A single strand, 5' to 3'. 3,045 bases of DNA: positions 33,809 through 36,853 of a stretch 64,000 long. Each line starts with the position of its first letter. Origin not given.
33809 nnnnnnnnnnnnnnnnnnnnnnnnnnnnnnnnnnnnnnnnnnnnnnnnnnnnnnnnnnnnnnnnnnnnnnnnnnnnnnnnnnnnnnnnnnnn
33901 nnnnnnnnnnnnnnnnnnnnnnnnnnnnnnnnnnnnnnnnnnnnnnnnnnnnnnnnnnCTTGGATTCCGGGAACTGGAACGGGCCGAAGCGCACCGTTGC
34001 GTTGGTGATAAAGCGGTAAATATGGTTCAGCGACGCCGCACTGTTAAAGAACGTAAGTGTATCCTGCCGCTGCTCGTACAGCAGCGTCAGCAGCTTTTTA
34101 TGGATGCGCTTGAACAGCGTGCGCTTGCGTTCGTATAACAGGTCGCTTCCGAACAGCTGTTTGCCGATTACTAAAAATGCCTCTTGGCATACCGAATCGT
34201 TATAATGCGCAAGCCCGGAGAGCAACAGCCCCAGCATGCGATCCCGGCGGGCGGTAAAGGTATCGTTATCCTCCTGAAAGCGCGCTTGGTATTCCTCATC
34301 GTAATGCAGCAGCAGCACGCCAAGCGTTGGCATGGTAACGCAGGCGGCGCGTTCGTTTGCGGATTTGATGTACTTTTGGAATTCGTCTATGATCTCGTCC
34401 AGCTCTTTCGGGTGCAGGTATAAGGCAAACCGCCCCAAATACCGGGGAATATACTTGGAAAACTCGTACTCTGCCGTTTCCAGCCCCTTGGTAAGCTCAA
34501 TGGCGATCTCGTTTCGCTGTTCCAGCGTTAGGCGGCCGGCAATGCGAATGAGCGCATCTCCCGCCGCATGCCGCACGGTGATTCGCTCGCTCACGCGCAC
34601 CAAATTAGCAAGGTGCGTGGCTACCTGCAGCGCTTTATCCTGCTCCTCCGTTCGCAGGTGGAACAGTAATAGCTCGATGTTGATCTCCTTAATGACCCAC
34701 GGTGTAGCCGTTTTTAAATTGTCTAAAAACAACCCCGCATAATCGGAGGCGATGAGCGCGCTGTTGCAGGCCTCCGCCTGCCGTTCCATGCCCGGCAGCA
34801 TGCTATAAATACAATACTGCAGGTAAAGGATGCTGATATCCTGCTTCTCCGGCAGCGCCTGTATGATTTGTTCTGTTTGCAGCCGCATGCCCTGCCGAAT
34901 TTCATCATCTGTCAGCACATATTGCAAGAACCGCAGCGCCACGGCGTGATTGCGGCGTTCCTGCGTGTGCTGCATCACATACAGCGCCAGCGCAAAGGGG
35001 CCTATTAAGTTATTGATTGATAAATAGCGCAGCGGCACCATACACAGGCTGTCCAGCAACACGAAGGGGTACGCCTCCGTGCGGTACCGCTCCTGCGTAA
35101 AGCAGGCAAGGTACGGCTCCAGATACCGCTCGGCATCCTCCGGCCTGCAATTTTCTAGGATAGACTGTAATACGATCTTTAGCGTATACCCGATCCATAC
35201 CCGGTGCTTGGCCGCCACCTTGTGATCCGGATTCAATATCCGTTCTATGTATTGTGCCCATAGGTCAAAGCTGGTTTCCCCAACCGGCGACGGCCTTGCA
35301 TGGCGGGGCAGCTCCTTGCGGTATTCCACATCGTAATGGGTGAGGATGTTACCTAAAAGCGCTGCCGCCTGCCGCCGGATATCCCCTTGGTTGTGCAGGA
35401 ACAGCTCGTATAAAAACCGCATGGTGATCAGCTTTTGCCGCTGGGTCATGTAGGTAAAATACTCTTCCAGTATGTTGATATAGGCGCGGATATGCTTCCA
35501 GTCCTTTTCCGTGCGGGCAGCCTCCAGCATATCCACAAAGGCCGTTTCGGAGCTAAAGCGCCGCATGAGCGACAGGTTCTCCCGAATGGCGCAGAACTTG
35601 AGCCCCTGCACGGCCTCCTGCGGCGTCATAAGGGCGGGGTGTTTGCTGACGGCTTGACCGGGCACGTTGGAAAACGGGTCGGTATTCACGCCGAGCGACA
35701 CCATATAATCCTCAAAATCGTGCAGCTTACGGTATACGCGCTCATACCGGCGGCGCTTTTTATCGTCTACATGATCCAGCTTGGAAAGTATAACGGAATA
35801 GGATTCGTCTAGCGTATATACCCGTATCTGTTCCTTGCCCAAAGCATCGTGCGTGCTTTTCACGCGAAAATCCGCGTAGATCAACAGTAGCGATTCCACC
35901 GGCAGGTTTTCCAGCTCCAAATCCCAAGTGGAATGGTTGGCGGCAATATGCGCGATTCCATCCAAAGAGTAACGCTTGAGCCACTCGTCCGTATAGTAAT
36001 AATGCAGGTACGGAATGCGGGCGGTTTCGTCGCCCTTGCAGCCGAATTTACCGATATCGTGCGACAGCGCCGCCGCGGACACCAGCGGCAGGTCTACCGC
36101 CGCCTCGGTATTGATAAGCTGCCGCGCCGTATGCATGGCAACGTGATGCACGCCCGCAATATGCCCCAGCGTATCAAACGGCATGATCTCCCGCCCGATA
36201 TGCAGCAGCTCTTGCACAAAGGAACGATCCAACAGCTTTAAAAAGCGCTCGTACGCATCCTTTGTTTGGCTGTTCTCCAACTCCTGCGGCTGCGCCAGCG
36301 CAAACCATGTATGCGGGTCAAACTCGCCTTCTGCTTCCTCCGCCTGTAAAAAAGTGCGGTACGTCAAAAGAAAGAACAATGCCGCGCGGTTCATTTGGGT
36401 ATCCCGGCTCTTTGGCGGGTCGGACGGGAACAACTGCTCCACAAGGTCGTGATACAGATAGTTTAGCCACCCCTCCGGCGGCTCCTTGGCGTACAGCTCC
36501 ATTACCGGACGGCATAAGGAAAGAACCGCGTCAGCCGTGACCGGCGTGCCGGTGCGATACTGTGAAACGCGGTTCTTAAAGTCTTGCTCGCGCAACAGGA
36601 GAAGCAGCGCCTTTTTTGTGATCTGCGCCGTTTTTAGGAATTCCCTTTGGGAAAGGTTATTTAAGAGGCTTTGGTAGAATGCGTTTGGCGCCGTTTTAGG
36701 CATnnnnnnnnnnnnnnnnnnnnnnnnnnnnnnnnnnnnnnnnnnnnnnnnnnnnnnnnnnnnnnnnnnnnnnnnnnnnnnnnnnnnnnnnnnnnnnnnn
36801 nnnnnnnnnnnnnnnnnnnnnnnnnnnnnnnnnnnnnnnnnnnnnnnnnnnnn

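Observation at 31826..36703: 1625-aa single-chain fusion of HD, HEAT-like repeats, degenerate NadD-like, GNAT-like and PRTase-like modules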

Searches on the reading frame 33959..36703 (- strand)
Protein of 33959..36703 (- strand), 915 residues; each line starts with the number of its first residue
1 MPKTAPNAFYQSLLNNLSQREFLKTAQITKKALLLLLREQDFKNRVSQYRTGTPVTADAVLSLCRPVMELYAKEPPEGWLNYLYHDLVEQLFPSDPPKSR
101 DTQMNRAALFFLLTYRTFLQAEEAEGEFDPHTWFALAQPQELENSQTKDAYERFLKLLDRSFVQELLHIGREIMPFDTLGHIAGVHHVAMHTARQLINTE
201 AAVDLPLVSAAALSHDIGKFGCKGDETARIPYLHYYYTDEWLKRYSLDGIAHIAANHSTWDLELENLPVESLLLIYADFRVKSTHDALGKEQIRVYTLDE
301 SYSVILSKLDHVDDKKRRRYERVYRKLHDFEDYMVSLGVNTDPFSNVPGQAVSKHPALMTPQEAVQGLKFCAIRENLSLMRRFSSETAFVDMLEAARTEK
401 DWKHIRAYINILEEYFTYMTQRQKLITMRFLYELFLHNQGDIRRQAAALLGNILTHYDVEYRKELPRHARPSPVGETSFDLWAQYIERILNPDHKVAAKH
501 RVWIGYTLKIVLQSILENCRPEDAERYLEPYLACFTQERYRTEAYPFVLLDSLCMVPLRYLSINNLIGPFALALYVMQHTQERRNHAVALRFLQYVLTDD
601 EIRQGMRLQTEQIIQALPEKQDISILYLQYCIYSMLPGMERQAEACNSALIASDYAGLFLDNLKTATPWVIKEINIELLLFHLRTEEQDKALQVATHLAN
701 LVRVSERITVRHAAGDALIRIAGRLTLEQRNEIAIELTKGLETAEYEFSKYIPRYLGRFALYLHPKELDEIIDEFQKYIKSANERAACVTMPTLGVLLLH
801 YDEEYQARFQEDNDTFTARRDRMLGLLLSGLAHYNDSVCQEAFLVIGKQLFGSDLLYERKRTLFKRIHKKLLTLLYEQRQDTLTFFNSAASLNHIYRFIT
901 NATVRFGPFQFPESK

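Call 38: predict_structure(alignment_id=A3)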
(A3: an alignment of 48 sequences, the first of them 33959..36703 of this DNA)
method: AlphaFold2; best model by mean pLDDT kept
length: 915 residues; sequences in the alignment: 48
mean_pLDDT: 90.1   pTM: 0.85
mean pLDDT of the five models: 90.1, 89.3, 88.7, 87.7, 86.9
residues with pLDDT >= 90: 603; 70-90: 288; 50-70: 22; < 50: 2
segments of 3 or more residues with pLDDT < 50: none
pLDDT, mean of each block of 10 residues (from residue 1): 73 90 89 92 87 87 93 93 94 86 92 94 90 93 89 95 95 90 97 93 92 93 78 85 90 79 83 94 86 91 84 83 92 95 92 89 94 90 83 89 85 85 92 93 94 89 63 77 95 90 94 95 94 94 90 95 95 93 92 96 94 89 92 94 94 89 90 95 83 95 89 95 94 95 80 95 96 95 89 95 89 93 95 88 93 92 94 88 82 93 90 72
secondary structure, 60 per line:
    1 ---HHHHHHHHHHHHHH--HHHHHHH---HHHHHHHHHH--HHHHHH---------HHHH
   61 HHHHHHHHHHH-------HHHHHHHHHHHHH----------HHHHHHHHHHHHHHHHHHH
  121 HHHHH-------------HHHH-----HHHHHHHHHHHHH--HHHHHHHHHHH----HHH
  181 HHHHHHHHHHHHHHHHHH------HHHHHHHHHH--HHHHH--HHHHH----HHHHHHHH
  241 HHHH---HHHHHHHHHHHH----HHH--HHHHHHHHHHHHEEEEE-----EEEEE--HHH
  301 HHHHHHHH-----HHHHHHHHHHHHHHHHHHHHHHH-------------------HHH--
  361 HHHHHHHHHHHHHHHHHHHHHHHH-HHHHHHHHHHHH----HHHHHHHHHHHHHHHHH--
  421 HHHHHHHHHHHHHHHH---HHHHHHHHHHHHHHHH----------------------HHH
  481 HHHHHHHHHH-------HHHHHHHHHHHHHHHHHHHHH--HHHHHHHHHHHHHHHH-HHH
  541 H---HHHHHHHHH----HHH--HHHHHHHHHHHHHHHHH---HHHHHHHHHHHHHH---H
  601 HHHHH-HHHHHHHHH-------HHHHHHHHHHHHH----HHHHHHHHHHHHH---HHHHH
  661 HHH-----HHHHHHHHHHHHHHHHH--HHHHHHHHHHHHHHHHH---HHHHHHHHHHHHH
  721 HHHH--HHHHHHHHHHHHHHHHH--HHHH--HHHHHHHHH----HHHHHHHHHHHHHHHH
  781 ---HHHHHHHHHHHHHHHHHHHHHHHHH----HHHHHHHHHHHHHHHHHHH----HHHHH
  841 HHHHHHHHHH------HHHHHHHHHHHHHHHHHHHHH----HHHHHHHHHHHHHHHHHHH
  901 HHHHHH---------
elements in order (helices of 4 or more, strands of 3 or more residues): H4-17 H20-26 H30-39 H42-47 H57-71 H79-91 H102-125 H139-142 H148-160 H163-173 H178-198 H205-214 H217-221 H224-228 H233-244 H248-259 H269-280 E281-285 E291-295 H298-308 H314-336 H361-384 H386-397 H402-418 H421-436 H440-455 H478-490 H498-518 H521-536 H538-541 H545-553 H563-579 H583-596 H600-605 H607-615 H623-635 H640-652 H656-663 H669-685 H688-704 H708-724 H727-743 H746-749 H752-760 H765-780 H784-808 H813-831 H836-850 H857-877 H882-906

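Call 42: fold_search(model_id=the predicted structure, library=pdb)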
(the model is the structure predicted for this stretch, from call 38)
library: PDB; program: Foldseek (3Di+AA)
matches with E <= 10: 1393; with E <= 0.001: 76
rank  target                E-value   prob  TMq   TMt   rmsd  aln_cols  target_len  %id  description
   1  7zbz_D                4.9e-05  1.00  0.20  0.17  27.3      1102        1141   11  CAND1 delhairpin-SCF-SKP2 CAND1 partly engaged SCF partly rocked (released 2023-04-19)
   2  4rv1_D                6.6e-05  1.00  0.18  0.31  16.1       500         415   13  Crystal Structure of Engineered Protein. Northeast Structural Genomics Consortium (NESG) Target OR497. (released 2014-12-10)
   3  7z8r_D                7.1e-05  1.00  0.16  0.14  27.3      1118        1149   11  CAND1-CUL1-RBX1 (released 2023-04-19)
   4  4rv1_C                8.4e-05  1.00  0.18  0.30  16.4       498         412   13  Crystal Structure of Engineered Protein. Northeast Structural Genomics Consortium (NESG) Target OR497. (released 2014-12-10)
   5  3w3u                  1.1e-04  1.00  0.22  0.21  30.9      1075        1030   11  Crystal structure of Kap121p mutant R349A/Q350A/D353A/E396A/N430K/D438A/N477A (released 2013-04-10)
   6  2z5j                  1.2e-04  1.00  0.24  0.25  27.6       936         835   12  Free Transportin 1 (released 2007-10-23)
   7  4oo6_A                1.3e-04  1.00  0.23  0.25  26.9       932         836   12  Crystal structure of human KAP-beta2 bound to the NLS of HCC1 (Hepato Cellular Carcinoma protein 1) (released 2014-02-12)
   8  7z8v_D                1.3e-04  1.00  0.20  0.17  27.6      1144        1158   11  CAND1-SCF-SKP2 (SKP1deldel) CAND1 engaged SCF rocked (released 2023-04-19)
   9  3w3y_A                1.3e-04  1.00  0.22  0.20  31.3      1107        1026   10  Crystal structure of Kap121p bound to Nup53p (released 2013-04-10)
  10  6mzf_Z                1.4e-04  1.00  0.17  0.28  24.6       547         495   11  Structural Basis of Tubulin Recruitment and Assembly by Microtubule Polymerases with Tumor Overexpressed Gene (TOG) Do (released 2018-11-28)
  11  8uwb_A                1.4e-04  1.00  0.21  0.30  20.9       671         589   12  Crystal structure of PP2A PPP2R1A-PPP2CA-PPP2R5E phosphatase. (released 2024-04-17)
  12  6mzf_L                1.4e-04  1.00  0.17  0.28  24.5       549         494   11  Structural Basis of Tubulin Recruitment and Assembly by Microtubule Polymerases with Tumor Overexpressed Gene (TOG) Do (released 2018-11-28)
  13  8uwb_D                1.5e-04  1.00  0.22  0.31  20.6       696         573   12  Crystal structure of PP2A PPP2R1A-PPP2CA-PPP2R5E phosphatase. (released 2024-04-17)
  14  4zj7_A                1.7e-04  1.00  0.21  0.19  31.1      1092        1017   11  Crystal structure of the karyopherin Kap121p bound to the extreme C-terminus of the protein phosphatase Cdc14p (released 2015-06-03)
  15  7dco_1                2.3e-04  1.00  0.23  0.23  29.2      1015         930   10  Cryo-EM structure of the activated spliceosome (Bact complex) at an atomic resolution of 2.5 angstrom (released 2021-03-17)
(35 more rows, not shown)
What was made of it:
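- On HEAT-repeat proteins: AF2 (call 38) and Foldseek (call 42).
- Closest known: HEAT/ARM scaffolds. Same: An alpha-solenoid of paired helices (call 42), with motifs such as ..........LGNI typical of HEAT repeats.
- Checked: The HEAT/ARM solenoid covers about 360-905 (AF2 pLDDT 90, call 38; Foldseek hits to CAND1, karyopherins and PP2A-A at E about 1e-4, call 42).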

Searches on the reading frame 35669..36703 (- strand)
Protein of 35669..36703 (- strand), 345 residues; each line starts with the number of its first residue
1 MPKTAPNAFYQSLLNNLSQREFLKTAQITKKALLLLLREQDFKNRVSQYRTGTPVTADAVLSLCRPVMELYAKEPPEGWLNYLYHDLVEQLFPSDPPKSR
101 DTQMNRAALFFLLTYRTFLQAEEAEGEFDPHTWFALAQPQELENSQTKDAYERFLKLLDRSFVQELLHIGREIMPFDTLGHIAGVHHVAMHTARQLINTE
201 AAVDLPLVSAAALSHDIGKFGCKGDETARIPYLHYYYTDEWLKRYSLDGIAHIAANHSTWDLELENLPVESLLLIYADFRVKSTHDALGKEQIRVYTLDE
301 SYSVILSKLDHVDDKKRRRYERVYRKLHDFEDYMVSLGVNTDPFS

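Call 50: search_solved_structures(query=A5, max_evalue=5, show_alignments=3)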
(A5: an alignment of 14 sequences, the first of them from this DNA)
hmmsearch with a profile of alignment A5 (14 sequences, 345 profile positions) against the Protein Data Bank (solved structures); distinct sequences matched with E-value up to 5: 0.

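Call 51: search_protein_families(library=pfam, alignment_id=A5, max_evalue=1)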
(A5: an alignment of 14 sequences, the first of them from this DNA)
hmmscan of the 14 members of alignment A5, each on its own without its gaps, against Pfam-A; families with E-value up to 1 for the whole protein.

A. member 1, seq(345 aa): 1 family
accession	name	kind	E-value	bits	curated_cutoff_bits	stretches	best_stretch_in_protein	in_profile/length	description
PF01966.28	HD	-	7.7e-06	26.6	22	1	181-278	4-111/116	HD domain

B. families by the number of members that match (of 14 scanned): 7 families
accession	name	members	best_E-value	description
PF01966.28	HD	13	9e-08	HD domain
PF00975.26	Thioesterase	3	9e-05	Thioesterase domain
PF20292.4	MC7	1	0.041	ABC-three component (ABC-3C) system Middle Component 7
PF13489.12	Methyltransf_23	1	0.064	Methyltransferase domain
PF23583.2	EF_HAND_2_PLCG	1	0.085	PLCG EF-hand motif 2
PF07827.16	KNTase_C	1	0.14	KNTase C-terminal domain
PF11082.13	DUF2880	1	0.16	Protein of unknown function (DUF2880)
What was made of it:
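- On HD-domain phosphohydrolase superfamily (PF01966): 26.6 bits against 22 on residues 1-345; 13 of 14 relatives match, best E 9e-8 (call 51).
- Checked: Modules: HD PF01966 scores 26.6 bits against a cut-off of 22 on the isolated N-terminus, and 13 of 14 relatives match (call 51).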

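Call 88: search_protein_families(library=ncbifam, alignment_id=A5, max_evalue=1)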
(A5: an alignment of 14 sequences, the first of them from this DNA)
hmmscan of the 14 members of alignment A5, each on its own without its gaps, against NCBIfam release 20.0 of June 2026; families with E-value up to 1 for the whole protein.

A. member 1, seq(345 aa): 4 families
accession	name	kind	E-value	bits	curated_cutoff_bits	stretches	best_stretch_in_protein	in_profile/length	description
NF045665.1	NTPtran_DVU1551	equivalog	2.7e-07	30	315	1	148-284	183-314/359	DVU_1551 family NTP transferase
TIGR00277.1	HDIG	domain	0.0013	18.5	27.6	1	178-221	5-43/84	HDIG domain-containing metalloprotein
TIGR00295.1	TIGR00295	hypoth_equivalog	0.0018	18.1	172.35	1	180-221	16-57/164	TIGR00295 family protein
TIGR02578.2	cas_TM1811_Csm1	equivalog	0.11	11.1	170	1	210-325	6-113/753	type III-A CRISPR-associated protein Cas10/Csm1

B. families by the number of members that match (of 14 scanned): 8 families
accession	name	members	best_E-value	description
NF045665.1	NTPtran_DVU1551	13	6.3e-11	DVU_1551 family NTP transferase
TIGR00295.1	TIGR00295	10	1.3e-06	TIGR00295 family protein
TIGR00277.1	HDIG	10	0.00015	HDIG domain-containing metalloprotein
NF009343.0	PRK12703.1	4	0.0092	tRNA (cytidine(56)-2'-O)-methyltransferase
TIGR02578.2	cas_TM1811_Csm1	4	0.016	type III-A CRISPR-associated protein Cas10/Csm1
TIGR01596.1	cas3_HD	1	0.044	CRISPR-associated endonuclease Cas3''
TIGR00244.1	TIGR00244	1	0.096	transcriptional regulator NrdR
TIGR03942.1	sulfatase_rSAM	1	0.18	anaerobic sulfatase maturase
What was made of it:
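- On YqeK (COG1713, Ap4A/NaAD diphosphatase): No YqeK model is listed at E<=1 for 14 members; the best matches are NF045665 (HD half), TIGR00295 and HDIG (call 88).
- Closest known: NadD-YqeK fusion proteins of mycoplasmas. Different: The HD domain does not hit the YqeK model but does hit DVU_1551-type HD and HDIG (call 88).
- Closest known: DVU_1551-family NTP transferase. Same: Its C-terminal HD half is the closest profile to the BIG HD domain (13 of 14 members, best E 6e-11, call 88).
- The HD domain is not YqeK-type by profile (call 88).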
